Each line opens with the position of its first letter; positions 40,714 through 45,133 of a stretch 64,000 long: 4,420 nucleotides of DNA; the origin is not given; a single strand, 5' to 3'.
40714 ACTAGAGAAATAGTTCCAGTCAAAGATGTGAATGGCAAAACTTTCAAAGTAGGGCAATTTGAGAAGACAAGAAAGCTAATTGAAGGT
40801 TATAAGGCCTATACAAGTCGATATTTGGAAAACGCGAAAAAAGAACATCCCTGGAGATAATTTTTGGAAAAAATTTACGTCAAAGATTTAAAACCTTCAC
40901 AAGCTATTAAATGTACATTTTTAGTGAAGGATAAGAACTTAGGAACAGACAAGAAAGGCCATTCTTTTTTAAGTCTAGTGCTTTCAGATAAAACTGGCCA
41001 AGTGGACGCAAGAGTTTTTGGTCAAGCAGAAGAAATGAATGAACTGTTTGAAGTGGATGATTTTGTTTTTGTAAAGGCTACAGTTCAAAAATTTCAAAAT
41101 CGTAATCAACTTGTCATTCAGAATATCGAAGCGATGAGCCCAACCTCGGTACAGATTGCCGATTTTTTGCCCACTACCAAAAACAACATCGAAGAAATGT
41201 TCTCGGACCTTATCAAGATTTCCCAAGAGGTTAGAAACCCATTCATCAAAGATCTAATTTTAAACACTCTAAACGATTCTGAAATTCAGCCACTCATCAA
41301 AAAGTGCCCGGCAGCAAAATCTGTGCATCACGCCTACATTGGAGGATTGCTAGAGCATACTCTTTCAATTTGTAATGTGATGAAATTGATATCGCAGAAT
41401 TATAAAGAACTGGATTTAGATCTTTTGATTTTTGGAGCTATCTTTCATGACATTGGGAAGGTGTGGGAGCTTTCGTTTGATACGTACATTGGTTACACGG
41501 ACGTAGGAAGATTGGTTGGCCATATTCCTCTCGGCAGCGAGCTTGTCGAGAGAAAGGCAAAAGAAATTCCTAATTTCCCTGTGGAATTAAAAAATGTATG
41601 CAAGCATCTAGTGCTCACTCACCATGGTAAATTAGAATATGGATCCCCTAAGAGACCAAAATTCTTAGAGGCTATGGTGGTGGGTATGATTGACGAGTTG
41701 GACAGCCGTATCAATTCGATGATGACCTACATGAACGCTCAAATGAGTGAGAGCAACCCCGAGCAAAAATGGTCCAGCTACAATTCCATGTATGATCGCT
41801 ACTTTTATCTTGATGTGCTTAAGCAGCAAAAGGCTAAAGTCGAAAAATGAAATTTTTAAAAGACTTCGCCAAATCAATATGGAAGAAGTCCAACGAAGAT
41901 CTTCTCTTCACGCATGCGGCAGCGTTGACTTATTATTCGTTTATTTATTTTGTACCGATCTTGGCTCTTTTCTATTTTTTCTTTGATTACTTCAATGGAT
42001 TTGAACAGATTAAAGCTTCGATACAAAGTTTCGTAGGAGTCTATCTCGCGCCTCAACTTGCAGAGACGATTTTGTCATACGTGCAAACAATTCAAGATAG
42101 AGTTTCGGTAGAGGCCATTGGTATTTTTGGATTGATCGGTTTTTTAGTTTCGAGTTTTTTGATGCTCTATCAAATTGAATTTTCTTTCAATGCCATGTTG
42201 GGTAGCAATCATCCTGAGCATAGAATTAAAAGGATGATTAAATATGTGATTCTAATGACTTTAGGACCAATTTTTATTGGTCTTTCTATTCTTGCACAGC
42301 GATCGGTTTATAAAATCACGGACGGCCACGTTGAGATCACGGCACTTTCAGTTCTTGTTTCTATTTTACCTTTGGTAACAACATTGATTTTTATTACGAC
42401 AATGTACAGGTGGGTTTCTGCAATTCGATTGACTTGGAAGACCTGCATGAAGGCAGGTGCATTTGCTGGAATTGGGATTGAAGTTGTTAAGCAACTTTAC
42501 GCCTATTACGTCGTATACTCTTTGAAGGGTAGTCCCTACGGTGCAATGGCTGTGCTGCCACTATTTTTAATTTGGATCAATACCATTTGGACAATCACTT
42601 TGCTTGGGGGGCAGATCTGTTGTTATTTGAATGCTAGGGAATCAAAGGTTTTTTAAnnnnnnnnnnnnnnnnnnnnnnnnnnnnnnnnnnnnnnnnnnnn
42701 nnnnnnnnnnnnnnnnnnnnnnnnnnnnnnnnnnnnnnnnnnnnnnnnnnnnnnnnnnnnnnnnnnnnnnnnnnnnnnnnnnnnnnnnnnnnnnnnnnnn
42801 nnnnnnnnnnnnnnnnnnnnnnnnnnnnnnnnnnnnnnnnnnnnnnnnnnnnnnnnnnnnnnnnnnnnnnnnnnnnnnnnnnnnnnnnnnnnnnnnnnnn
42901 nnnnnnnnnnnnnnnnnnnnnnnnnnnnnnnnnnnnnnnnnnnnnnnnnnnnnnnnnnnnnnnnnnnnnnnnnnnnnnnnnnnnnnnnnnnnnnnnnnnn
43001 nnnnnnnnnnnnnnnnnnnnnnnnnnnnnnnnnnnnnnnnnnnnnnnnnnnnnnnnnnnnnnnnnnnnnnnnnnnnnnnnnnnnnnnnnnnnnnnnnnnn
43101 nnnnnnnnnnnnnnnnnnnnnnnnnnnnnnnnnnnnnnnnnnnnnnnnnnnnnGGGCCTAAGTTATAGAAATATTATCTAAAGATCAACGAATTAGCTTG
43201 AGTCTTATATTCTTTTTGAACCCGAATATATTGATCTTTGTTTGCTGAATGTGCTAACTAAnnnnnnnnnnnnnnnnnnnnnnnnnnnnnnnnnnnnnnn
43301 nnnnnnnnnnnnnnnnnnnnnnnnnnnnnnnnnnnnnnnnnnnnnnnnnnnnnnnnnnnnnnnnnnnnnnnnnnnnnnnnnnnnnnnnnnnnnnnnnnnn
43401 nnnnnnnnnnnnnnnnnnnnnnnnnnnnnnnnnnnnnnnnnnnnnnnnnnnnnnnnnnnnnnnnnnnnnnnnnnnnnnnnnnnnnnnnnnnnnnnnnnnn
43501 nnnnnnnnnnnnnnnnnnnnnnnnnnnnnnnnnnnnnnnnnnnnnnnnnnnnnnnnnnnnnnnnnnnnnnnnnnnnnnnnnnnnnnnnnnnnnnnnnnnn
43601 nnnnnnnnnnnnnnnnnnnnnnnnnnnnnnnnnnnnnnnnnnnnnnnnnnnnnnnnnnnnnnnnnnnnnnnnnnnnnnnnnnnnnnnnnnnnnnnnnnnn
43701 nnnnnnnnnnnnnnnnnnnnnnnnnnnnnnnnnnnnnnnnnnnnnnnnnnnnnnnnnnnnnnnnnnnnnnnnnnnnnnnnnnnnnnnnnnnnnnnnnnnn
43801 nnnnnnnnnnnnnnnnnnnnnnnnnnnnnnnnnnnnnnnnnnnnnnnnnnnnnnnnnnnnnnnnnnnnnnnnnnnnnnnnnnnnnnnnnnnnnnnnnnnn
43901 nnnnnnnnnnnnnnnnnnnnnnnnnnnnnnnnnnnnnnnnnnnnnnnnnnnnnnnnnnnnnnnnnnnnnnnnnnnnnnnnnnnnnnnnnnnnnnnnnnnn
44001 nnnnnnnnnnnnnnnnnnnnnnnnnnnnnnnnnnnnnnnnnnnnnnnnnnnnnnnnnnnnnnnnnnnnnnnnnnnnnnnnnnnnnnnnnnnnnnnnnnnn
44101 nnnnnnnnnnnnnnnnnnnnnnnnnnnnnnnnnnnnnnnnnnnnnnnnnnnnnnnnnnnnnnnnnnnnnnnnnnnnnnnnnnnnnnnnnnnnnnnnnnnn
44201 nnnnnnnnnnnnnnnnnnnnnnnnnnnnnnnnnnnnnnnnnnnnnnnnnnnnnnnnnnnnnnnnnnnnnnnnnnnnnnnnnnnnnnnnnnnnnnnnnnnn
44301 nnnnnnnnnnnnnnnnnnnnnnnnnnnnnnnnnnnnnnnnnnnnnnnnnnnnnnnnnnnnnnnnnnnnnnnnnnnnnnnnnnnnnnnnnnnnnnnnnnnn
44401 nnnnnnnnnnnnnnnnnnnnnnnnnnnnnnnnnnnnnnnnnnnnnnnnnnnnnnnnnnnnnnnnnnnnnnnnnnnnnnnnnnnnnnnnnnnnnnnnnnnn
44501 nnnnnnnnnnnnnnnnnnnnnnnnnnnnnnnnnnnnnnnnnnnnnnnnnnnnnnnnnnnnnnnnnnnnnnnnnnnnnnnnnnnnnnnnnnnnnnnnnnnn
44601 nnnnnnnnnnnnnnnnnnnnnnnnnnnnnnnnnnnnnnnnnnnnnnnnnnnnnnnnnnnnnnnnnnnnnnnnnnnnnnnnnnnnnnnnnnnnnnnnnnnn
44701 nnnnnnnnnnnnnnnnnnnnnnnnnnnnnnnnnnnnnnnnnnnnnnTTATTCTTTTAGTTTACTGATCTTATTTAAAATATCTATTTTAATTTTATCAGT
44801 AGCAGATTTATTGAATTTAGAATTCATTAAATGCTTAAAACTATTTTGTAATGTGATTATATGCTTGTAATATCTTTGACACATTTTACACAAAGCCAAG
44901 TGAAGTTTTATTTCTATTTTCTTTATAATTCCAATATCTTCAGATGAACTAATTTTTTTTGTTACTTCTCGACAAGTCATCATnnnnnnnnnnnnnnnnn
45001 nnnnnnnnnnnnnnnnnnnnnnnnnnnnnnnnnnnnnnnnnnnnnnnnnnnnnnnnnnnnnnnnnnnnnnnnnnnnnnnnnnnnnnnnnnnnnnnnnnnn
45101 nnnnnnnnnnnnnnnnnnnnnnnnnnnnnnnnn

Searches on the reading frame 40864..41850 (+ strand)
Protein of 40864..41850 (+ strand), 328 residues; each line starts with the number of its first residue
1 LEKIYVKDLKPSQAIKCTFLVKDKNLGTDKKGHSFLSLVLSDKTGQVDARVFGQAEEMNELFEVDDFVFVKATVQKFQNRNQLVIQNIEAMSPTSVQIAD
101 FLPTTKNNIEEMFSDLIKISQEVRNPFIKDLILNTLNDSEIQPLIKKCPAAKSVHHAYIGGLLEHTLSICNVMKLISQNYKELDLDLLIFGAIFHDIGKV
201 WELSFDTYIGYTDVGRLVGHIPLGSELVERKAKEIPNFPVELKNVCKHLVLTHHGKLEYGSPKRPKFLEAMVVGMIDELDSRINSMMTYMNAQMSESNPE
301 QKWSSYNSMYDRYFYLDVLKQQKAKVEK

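Call 59: search_protein_families(library=pfam, proteins=[window:40864-41850:+], max_evalue=0.001)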
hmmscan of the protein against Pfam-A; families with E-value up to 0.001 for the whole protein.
window:40864-41850:+ (328 aa): 3 families
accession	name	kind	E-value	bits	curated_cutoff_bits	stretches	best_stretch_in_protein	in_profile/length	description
PF01966.28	HD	-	2.3e-12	47.6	22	1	163-280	2-114/116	HD domain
PF01336.31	tRNA_anti-codon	-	2.6e-09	37.3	27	1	25-89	11-73/75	OB-fold nucleic acid binding domain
PF07514.17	TraI_2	-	9.1e-05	22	23.9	1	143-171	47-75/324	Putative helicase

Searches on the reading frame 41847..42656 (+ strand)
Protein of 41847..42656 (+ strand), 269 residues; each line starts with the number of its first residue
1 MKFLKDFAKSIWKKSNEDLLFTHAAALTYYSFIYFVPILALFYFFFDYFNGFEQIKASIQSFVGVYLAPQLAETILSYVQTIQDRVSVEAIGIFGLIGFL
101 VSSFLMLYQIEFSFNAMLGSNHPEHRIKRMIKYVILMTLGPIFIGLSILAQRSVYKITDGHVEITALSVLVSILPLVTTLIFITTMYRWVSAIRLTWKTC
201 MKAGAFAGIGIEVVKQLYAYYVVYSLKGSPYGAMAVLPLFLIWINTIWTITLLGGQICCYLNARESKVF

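Call 59: search_protein_families(library=pfam, proteins=[window:41847-42656:+], max_evalue=0.001)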
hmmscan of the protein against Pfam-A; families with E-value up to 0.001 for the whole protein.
window:41847-42656:+ (269 aa): 1 family
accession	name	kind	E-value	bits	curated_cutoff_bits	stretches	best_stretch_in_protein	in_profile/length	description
PF03631.20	Virul_fac_BrkB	-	3.3e-40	138.8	33.7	1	17-263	2-257/259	Virulence factor BrkB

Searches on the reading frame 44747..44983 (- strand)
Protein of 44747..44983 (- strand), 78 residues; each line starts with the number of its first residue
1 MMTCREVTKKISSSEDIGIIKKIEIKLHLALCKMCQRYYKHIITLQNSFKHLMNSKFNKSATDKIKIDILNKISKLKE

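Call 3: search_protein_families(library=ncbifam, proteins=[window:44747-44983:-], max_evalue=1)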
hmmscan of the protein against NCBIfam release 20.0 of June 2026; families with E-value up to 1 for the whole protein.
window:44747-44983:- (78 aa): 4 families
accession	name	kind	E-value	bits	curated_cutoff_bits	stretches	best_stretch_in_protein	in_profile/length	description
NF052368.1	antisigmaE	subfamily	8e-10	38.4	50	1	1-45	1-47/48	anti-sigma factor family protein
TIGR03988.1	antisig_RsrA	equivalog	0.00068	19.7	62.5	1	4-76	2-73/77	mycothiol system anti-sigma-R factor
NF033487.1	Lacal_2735_fam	subfamily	0.078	13.7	32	1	42-71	11-40/54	Lacal_2735 family protein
NF011589.0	PRK15014.1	subfamily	0.079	12.2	686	1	25-71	354-400/477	6-phospho-beta-glucosidase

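Call 4: search_protein_families(library=pfam, proteins=[window:44747-44983:-], max_evalue=1)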
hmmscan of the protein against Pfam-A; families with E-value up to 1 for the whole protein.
window:44747-44983:- (78 aa): 3 families
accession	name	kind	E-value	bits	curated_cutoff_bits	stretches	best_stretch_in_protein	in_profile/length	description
PF07402.16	Herpes_U26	-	0.0034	17.5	25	1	7-60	26-79/293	Human herpesvirus U26 protein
PF25438.1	DUF7896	-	0.014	15.9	25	1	19-62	14-56/83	Domain of unknown function (DUF7896)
PF04417.17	DUF501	-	0.088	13.2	23.8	1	2-41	33-72/139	Protein of unknown function (DUF501)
